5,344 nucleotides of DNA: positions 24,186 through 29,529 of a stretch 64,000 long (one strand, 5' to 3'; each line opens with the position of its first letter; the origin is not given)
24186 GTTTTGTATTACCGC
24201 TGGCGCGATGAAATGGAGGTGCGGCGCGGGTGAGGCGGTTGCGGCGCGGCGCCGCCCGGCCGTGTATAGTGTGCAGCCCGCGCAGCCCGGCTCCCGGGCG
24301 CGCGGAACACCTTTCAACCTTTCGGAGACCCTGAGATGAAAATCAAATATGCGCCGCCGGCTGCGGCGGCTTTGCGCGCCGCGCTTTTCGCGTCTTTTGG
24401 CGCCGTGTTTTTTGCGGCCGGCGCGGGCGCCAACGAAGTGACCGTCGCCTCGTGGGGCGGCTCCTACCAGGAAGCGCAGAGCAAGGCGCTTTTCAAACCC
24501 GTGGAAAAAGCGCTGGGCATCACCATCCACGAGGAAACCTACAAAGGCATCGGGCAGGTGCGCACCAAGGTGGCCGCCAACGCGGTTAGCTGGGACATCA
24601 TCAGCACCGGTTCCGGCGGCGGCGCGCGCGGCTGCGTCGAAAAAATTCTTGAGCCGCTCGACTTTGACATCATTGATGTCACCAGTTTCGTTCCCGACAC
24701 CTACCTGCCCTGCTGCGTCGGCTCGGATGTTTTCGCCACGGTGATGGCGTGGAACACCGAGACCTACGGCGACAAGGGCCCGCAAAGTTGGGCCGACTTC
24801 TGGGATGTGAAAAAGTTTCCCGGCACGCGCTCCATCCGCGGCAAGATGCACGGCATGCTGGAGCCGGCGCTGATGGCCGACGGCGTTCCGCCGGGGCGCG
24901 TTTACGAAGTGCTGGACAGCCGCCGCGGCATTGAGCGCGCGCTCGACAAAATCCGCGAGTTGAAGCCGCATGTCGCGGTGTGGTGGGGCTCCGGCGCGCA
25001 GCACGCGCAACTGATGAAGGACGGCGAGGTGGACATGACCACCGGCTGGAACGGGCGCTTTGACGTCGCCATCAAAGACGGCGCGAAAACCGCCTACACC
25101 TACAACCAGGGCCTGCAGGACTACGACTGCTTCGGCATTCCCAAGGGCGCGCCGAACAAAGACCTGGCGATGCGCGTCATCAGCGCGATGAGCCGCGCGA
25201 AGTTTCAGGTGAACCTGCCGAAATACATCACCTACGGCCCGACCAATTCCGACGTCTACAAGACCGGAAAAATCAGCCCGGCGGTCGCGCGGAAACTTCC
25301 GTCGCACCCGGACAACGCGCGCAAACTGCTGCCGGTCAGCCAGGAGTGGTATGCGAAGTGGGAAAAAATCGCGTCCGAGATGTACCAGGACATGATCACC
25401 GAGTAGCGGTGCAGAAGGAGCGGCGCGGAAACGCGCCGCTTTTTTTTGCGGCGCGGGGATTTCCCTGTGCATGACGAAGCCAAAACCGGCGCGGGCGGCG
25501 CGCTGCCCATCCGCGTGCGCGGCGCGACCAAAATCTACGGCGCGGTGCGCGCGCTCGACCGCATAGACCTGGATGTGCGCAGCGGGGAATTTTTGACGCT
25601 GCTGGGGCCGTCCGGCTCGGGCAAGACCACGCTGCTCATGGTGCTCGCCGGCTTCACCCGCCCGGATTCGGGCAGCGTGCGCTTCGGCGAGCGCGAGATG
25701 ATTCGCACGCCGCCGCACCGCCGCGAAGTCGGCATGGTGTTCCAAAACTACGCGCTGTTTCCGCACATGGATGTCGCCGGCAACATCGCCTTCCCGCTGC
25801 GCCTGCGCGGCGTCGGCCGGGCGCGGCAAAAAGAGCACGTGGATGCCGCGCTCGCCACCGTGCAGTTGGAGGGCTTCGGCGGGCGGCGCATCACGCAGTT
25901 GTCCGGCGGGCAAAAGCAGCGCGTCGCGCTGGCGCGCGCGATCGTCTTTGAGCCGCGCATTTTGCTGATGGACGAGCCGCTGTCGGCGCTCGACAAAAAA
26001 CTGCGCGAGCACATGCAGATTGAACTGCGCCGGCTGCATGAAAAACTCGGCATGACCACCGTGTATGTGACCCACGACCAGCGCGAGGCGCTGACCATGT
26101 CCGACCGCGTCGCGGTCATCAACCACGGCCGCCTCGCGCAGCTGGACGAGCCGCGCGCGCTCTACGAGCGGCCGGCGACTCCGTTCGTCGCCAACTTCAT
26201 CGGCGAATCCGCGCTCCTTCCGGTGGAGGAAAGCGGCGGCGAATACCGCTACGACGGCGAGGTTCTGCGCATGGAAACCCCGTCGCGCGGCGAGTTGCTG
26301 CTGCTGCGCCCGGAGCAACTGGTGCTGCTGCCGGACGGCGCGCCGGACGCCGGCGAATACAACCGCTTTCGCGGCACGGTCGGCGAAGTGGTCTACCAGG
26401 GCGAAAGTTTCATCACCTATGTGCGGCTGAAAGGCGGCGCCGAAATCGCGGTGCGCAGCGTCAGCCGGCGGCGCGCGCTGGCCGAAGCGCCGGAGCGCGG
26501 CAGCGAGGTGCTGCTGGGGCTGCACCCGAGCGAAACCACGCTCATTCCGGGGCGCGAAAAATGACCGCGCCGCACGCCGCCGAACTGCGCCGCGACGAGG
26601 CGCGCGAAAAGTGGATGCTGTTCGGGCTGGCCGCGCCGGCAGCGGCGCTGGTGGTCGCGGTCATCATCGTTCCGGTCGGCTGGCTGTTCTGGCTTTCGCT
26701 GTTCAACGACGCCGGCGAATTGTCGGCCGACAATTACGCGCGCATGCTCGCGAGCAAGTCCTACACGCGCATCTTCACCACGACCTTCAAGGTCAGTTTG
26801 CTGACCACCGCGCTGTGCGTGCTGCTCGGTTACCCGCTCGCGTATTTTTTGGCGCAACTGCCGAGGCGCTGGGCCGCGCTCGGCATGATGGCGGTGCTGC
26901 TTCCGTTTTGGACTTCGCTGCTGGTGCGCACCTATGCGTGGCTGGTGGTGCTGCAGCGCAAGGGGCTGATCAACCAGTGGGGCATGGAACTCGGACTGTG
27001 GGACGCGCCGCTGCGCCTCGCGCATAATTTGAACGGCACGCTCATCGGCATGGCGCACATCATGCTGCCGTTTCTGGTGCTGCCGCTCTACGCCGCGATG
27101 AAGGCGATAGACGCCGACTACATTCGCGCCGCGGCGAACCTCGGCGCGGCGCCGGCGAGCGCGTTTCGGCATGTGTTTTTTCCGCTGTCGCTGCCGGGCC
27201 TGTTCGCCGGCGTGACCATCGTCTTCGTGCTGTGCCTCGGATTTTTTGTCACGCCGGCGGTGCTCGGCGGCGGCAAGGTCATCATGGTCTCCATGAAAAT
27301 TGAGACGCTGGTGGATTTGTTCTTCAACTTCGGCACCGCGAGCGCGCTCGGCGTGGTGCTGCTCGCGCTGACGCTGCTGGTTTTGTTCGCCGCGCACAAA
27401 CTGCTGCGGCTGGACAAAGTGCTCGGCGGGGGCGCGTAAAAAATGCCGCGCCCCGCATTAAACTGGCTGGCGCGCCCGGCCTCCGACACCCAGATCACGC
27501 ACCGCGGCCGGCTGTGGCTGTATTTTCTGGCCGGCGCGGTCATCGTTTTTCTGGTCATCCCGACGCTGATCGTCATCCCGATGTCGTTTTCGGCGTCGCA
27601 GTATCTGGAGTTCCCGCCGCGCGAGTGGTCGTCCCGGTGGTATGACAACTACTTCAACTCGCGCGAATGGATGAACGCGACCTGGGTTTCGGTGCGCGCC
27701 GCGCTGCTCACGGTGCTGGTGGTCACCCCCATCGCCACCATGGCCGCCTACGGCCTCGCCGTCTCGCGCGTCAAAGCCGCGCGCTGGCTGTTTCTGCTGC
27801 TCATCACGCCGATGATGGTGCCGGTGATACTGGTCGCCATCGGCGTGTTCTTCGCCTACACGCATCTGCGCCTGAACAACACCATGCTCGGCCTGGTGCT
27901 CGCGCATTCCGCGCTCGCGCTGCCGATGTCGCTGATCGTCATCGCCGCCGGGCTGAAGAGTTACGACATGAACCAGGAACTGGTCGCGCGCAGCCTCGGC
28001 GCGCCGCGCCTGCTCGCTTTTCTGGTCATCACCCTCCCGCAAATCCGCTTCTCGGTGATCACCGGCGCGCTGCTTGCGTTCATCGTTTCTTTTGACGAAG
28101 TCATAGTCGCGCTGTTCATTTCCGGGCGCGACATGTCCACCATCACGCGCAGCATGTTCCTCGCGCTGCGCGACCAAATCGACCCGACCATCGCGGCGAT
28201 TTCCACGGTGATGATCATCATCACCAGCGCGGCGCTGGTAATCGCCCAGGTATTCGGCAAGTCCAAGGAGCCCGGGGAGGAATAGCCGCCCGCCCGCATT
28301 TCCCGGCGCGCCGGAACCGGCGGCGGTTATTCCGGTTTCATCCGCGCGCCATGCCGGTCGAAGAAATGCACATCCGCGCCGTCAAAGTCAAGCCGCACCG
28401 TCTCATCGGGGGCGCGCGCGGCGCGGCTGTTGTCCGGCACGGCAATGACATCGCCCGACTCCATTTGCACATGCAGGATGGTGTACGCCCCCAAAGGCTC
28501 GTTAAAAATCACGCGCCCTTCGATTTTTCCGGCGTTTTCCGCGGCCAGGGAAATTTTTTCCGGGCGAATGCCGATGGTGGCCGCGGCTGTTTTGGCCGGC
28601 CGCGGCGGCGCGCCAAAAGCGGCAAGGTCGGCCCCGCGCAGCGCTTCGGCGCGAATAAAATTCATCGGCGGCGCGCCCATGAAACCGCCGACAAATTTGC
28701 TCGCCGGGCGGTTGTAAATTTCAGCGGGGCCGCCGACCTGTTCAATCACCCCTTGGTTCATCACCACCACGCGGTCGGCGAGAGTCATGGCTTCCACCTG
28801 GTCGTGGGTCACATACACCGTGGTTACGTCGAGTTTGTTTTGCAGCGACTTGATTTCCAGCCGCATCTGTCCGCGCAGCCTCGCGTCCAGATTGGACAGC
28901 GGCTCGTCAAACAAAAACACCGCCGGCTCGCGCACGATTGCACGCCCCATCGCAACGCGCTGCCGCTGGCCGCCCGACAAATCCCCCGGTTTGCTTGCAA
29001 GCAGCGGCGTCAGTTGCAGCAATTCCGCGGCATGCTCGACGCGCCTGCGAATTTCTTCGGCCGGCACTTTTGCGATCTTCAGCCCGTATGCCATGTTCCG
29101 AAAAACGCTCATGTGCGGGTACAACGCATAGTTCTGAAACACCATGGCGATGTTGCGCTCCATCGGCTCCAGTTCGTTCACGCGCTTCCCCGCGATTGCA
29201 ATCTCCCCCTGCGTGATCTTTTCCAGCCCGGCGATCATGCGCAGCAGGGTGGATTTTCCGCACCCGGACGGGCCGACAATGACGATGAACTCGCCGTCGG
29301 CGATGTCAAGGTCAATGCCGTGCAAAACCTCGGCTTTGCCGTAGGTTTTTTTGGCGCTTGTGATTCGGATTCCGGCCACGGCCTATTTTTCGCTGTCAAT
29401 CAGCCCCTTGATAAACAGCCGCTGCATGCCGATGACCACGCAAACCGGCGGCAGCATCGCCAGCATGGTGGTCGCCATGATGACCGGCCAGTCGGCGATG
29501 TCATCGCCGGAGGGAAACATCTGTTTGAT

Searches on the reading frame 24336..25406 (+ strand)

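Call 28: search_protein_families(library=pfam, proteins=[window:24336-25406:+], max_evalue=0.00001)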
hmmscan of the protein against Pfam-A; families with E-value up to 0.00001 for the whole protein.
window:24336-25406:+ (356 aa): 2 families
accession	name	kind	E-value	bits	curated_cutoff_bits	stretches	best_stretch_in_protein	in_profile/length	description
PF13416.11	SBP_bac_8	-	1.8e-34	120.3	27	1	51-314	1-272/279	Bacterial extracellular solute-binding protein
PF01547.30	SBP_bac_1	-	1.8e-06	28.6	26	0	72-289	36-304/307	Bacterial extracellular solute-binding protein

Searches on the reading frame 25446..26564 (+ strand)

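Call 28: search_protein_families(library=pfam, proteins=[window:25446-26564:+], max_evalue=0.00001)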
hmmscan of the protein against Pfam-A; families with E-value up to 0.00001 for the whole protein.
window:25446-26564:+ (372 aa): 2 families
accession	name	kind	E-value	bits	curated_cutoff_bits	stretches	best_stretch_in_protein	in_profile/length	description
PF00005.33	ABC_tran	-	1e-36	127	25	1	37-179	1-136/137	ABC transporter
PF08402.16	TOBE_2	-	1.4e-13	51.2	21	1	285-364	1-73/76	TOBE domain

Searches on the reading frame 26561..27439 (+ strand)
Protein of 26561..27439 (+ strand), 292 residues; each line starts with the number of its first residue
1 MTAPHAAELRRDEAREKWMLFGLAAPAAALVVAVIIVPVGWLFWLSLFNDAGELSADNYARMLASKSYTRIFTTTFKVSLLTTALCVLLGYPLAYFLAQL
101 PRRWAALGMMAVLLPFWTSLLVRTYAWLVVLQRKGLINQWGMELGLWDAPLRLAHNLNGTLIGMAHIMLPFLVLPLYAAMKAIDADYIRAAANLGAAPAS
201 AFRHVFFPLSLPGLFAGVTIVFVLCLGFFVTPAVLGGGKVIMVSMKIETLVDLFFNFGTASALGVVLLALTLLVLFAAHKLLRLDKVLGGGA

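Call 28: search_protein_families(library=pfam, proteins=[window:26561-27439:+], max_evalue=0.00001)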
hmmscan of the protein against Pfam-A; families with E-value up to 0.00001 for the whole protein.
window:26561-27439:+ (292 aa): 1 family
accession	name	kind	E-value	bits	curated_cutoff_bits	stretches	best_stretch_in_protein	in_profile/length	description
PF00528.27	BPD_transp_1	-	4.4e-10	40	26.4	1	90-279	1-175/184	Binding-protein-dependent transport system inner membrane component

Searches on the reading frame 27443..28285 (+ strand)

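Call 29: search_protein_families(library=pfam, proteins=[window:27443-28285:+], max_evalue=0.00001)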
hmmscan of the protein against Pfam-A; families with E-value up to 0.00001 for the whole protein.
window:27443-28285:+ (280 aa): 1 family
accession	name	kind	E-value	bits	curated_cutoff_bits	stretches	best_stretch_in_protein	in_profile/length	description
PF00528.27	BPD_transp_1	-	1.3e-11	45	26.4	1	96-268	3-171/184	Binding-protein-dependent transport system inner membrane component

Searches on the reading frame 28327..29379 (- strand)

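Call 29: search_protein_families(library=pfam, proteins=[window:28327-29379:-], max_evalue=0.00001)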
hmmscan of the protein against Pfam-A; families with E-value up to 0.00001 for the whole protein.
window:28327-29379:- (350 aa): 3 families
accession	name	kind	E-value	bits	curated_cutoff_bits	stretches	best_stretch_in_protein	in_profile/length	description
PF00005.33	ABC_tran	-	7e-35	121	25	1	19-161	1-136/137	ABC transporter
PF08402.16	TOBE_2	-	2.2e-13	50.5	21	1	269-340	1-76/76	TOBE domain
PF02463.25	SMC_N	-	4e-06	26.8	40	0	29-211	24-218/220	RecF/RecN/SMC N terminal domain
